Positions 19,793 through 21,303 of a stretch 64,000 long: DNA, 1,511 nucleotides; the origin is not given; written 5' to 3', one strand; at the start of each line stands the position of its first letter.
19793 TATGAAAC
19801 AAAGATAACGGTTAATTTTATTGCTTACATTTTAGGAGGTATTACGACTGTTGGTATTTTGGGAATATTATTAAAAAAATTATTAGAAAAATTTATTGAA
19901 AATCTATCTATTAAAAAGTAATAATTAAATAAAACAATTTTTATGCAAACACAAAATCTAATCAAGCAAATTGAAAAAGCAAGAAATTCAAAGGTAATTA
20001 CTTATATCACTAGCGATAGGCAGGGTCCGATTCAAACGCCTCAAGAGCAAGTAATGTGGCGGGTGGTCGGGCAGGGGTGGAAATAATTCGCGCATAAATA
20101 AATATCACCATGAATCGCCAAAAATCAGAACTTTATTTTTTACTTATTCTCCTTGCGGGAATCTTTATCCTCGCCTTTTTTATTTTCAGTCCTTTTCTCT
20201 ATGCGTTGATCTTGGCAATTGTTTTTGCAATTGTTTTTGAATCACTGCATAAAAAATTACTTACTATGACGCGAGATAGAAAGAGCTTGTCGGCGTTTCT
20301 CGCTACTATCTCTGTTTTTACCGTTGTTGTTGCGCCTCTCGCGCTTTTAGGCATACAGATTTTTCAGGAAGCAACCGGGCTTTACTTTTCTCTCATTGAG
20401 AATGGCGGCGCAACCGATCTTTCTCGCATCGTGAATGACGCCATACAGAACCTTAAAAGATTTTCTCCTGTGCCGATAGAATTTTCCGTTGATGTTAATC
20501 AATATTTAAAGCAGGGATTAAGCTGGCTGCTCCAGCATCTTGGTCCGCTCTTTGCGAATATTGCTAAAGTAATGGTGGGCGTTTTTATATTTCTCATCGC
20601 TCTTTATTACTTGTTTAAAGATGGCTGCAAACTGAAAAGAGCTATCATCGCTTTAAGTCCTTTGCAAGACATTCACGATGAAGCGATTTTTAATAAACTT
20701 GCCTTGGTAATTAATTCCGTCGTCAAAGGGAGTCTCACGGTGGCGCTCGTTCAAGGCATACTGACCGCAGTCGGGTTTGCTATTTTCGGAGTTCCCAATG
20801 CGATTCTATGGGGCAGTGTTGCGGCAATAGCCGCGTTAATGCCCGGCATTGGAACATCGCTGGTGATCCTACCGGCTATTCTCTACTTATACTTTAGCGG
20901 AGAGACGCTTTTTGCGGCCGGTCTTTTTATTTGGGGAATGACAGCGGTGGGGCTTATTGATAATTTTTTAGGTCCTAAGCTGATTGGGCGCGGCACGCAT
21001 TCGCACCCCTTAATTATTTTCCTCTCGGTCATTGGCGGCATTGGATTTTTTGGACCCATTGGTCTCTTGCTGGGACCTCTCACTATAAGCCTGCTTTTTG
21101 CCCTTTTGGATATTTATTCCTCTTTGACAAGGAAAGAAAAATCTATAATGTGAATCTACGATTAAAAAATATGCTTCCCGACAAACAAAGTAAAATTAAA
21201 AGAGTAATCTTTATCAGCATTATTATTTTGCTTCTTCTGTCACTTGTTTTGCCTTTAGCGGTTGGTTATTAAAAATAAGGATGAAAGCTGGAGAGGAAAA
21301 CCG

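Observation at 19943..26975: A 47-codon head-plus-tail remnant of the S49-like protease gene lies 5.9 kb upstream of the intact copy, bracketing an AI-2E transporter, UPF0182 and the RuBisCO gene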

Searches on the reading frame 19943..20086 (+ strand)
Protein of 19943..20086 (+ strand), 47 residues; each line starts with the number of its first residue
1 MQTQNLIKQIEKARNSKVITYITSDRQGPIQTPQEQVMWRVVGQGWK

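Call 11: find_encoding_contigs(protein=window:19943-20086:+, flank=10000, max_places=10)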
Protein window:19943-20086:+ (47 aa): no gene with exactly this product is on record in the collection.

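Call 84: search_protein_representatives(protein=window:19943-20086:+)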
Query: 47 residues. Proteins with E-value up to 0.001 (for the whole library): 12; up to 1e-10: 3; up to 1e-30: 0. The best 12 are listed.
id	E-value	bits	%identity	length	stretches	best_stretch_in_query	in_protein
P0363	2.1e-24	98.3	38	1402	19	17-40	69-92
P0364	6.1e-24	96.9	100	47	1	1-47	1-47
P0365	7.6e-11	56.6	-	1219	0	-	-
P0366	2.0e-09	52.3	52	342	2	1-32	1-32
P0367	9.9e-05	37.8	86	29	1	26-47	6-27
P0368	1.4e-04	37.3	73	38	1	1-30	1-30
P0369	2.3e-04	36.6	68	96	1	1-31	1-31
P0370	4.0e-04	35.9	56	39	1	1-32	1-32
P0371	4.3e-04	35.8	69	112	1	22-47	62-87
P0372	4.9e-04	35.6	67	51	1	3-32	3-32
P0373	5.3e-04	35.6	58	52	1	2-32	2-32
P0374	5.3e-04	35.5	61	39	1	1-33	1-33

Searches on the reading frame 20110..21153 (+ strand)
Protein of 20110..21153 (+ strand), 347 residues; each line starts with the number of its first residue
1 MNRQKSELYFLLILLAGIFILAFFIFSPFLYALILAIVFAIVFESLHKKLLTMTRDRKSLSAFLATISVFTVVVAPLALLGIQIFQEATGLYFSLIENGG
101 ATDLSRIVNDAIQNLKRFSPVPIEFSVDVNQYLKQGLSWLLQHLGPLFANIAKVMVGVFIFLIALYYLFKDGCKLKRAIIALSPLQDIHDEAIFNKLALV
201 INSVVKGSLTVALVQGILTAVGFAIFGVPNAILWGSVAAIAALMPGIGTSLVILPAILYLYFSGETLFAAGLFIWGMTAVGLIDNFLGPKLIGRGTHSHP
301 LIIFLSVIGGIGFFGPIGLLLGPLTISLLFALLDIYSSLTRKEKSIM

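Call 8: search_protein_families(library=pfam, proteins=[window:20110-21153:+], max_evalue=0.01)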
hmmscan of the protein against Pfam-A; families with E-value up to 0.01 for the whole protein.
window:20110-21153:+ (347 aa): 1 family
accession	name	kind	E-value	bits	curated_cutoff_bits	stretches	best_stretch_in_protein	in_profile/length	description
PF01594.21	AI-2E_transport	-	4.5e-46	158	34.3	1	12-336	5-326/327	AI-2E family transporter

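Call 9: search_protein_families(library=ncbifam, proteins=[window:20110-21153:+], max_evalue=0.01)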
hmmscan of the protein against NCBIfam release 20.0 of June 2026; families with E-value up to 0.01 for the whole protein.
window:20110-21153:+ (347 aa): 4 families
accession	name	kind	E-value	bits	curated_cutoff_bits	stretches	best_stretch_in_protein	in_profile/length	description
TIGR02872.1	spore_ytvI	equivalog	6e-27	94.9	198.15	1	11-332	4-335/341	sporulation integral membrane protein YtvI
NF008216.0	PRK10983.1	equivalog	3.7e-23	82.3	305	1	7-336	12-344/370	AI-2E family transporter YdiK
NF008930.0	PRK12287.1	subfamily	2.2e-14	53.9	318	1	9-332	18-325/344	AI-2E family transporter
NF045801.1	efflux_ABUW_0982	equivalog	5.3e-06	25.6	675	1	145-323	152-330/392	chloramphenicol efflux transporter CxpE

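Call 67: list_cluster_members(proteins=[P0241, P0121, window:20110-21153:+, P0001])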
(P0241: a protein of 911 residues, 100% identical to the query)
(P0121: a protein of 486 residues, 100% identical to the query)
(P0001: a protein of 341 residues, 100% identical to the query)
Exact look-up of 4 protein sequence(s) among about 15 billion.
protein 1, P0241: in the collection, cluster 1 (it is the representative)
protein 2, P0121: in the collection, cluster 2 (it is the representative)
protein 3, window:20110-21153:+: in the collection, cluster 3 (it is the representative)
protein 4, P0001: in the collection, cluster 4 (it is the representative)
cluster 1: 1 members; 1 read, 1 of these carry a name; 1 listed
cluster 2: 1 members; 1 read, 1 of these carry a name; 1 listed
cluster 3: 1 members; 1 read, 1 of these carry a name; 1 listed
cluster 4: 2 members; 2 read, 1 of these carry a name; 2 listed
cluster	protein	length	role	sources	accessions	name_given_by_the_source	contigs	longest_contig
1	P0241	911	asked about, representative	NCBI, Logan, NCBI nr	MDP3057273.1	MAG: UPF0182 family protein [bacterium] | UPF0182 family protein [bacterium]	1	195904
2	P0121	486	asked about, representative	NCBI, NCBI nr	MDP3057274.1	MAG: ribulose-bisphosphate carboxylase [bacterium] | ribulose-bisphosphate carboxylase [bacterium]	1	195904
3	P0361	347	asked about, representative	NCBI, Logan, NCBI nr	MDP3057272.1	MAG: AI-2E family transporter [bacterium] | AI-2E family transporter [bacterium]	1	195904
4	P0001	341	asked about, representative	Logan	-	-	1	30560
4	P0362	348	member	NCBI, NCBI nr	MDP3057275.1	MAG: hypothetical protein Q8N37_01995 [bacterium] | hypothetical protein [bacterium]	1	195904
